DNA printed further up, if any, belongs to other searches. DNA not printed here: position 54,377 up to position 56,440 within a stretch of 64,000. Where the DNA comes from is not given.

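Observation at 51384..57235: CDP-3,6-dideoxyhexose pathway extended by a ThDP-dependent AHAS-like enzyme and a reductase: candidate branched-chain (yersiniose-like) sugar; E3 reductase not in window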

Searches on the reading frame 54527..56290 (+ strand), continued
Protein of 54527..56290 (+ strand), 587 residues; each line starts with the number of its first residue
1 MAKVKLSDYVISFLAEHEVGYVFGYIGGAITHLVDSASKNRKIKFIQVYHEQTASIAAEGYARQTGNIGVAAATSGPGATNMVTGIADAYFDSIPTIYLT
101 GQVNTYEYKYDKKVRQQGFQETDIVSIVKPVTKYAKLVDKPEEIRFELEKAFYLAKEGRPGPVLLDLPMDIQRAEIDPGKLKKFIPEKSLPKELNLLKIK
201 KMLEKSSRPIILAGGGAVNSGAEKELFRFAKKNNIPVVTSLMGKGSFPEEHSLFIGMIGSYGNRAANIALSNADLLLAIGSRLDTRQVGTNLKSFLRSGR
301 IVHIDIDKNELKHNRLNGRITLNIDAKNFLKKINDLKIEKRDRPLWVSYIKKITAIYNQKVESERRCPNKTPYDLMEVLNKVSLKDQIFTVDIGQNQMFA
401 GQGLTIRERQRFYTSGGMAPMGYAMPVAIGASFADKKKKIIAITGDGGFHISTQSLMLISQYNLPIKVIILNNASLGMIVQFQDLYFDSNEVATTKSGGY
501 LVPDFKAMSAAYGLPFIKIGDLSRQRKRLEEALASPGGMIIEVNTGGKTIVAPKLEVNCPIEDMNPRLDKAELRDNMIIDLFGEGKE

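Call 51: search_protein_families(library=pfam, max_evalue=0.01, proteins=[L005:14022-15584:-, L010:15713-18097:-, L016:15346-17451:+, L029:12771-13979:+, L056:12145-13806:+, L058:9315-10964:+, L061:13161-14741:+, L065:16040-17788:+, L072:851-2512:+, L074:6050-8230:+])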
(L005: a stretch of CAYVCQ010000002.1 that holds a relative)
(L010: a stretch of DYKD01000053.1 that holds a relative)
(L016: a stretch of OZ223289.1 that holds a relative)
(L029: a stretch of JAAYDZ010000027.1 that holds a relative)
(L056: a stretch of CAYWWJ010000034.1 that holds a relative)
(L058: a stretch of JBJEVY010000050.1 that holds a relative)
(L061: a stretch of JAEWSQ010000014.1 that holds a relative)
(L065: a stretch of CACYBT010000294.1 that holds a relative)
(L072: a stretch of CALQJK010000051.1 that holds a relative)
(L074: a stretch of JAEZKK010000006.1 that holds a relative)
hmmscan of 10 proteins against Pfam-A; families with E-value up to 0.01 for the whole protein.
L005:14022-15584:- (520 aa): 0 families

L010:15713-18097:- (794 aa): 3 families
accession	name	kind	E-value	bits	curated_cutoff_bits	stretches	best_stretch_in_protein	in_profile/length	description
PF10131.15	PTPS_related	-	6.1e-16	58.4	26.4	1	169-495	2-307/621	6-pyruvoyl-tetrahydropterin synthase related domain; membrane protein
PF20176.3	DUF6541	-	5.1e-05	22.2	29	1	168-477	156-459/646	Family of unknown function (DUF6541)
PF13231.12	PMT_2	-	0.0018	18.9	26.1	1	173-326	4-150/160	Dolichyl-phosphate-mannose-protein mannosyltransferase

L016:15346-17451:+ (701 aa): 5 families
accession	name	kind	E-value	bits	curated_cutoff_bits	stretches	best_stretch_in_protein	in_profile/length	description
PF13090.12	PP_kinase_C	-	2.8e-59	199.9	25.8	1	517-682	1-166/172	Polyphosphate kinase C-terminal domain 2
PF17941.7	PP_kinase_C_1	-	1.8e-58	197.3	25.7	1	349-508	2-164/167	Polyphosphate kinase C-terminal domain 1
PF02503.22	PP_kinase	-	1.1e-44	152.8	31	1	123-322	2-183/183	Polyphosphate kinase middle domain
PF13089.11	PP_kinase_N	-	3.9e-30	104.8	23.8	1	9-113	1-106/107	Polyphosphate kinase N-terminal domain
PF13091.12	PLDc_2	-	6.5e-16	58.8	27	2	546-656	11-129/132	PLD-like domain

L029:12771-13979:+ (402 aa): 4 families
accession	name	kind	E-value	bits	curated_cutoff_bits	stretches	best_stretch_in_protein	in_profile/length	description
PF02719.21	Polysacc_synt_2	-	2.7e-38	132.3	20.2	1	40-330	1-290/293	Polysaccharide biosynthesis protein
PF01370.27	Epimerase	-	1.8e-07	31.2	20.9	1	40-221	1-189/240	NAD dependent epimerase/dehydratase family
PF16363.11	GDP_Man_Dehyd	-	6.1e-06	26.3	27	1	42-169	2-130/332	GDP-mannose 4,6 dehydratase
PF04321.23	RmlD_sub_bind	-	0.002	17.7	27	0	168-206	115-151/287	RmlD substrate binding domain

L056:12145-13806:+ (553 aa): 0 families

L058:9315-10964:+ (549 aa): 0 families

L061:13161-14741:+ (526 aa): 1 family
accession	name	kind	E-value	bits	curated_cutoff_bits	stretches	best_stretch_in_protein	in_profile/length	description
PF14264.12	Glucos_trans_II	-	0.001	18.7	30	1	36-334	2-305/317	Glucosyl transferase GtrII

L065:16040-17788:+ (582 aa): 0 families

L072:851-2512:+ (553 aa): 2 families
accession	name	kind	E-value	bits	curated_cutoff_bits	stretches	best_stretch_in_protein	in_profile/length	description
PF13231.12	PMT_2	-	0.0025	18.5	26.1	1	142-292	8-155/160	Dolichyl-phosphate-mannose-protein mannosyltransferase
PF13567.11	DUF4131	-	0.0087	16.2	31.6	1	250-339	4-85/165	Domain of unknown function (DUF4131)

L074:6050-8230:+ (726 aa): 6 families
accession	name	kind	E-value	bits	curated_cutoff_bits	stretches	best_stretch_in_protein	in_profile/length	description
PF14559.12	TPR_19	-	1e-10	42.2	25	1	554-605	10-61/68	Tetratricopeptide repeat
PF07719.23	TPR_2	-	8.3e-06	26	27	0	606-635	4-33/34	Tetratricopeptide repeat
PF13431.12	TPR_17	-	0.00014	22.3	24.4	0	558-585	2-29/34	Tetratricopeptide repeat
PF13181.12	TPR_8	-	0.00054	20.4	25.7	0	541-568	7-34/34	Tetratricopeptide repeat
PF12895.13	ANAPC3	-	0.0014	19.3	27.2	1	554-627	8-80/82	Anaphase-promoting complex, cyclosome, subunit 3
PF00515.34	TPR_1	-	0.0084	16.3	27.8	0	609-636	7-34/34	Tetratricopeptide repeat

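Call 82: search_protein_families(library=pfam, max_evalue=0.01, proteins=[L002:2753-3439:+])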
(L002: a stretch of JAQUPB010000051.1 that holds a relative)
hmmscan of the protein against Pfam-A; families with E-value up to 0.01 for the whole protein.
L002:2753-3439:+ (228 aa): 4 families
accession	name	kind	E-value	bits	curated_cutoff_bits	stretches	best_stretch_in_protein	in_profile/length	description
PF00175.26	NAD_binding_1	-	8.4e-08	33.3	22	1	117-175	1-62/109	Oxidoreductase NAD-binding domain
PF08022.18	FAD_binding_8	-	0.00072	20.1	22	1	24-95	17-87/109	FAD-binding domain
PF08030.17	NAD_binding_6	-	0.00092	19.7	22.2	1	113-171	2-71/156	Ferric reductase NAD binding domain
PF00970.30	FAD_binding_6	-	0.009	16.8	21.1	0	21-105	16-97/99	Oxidoreductase FAD-binding domain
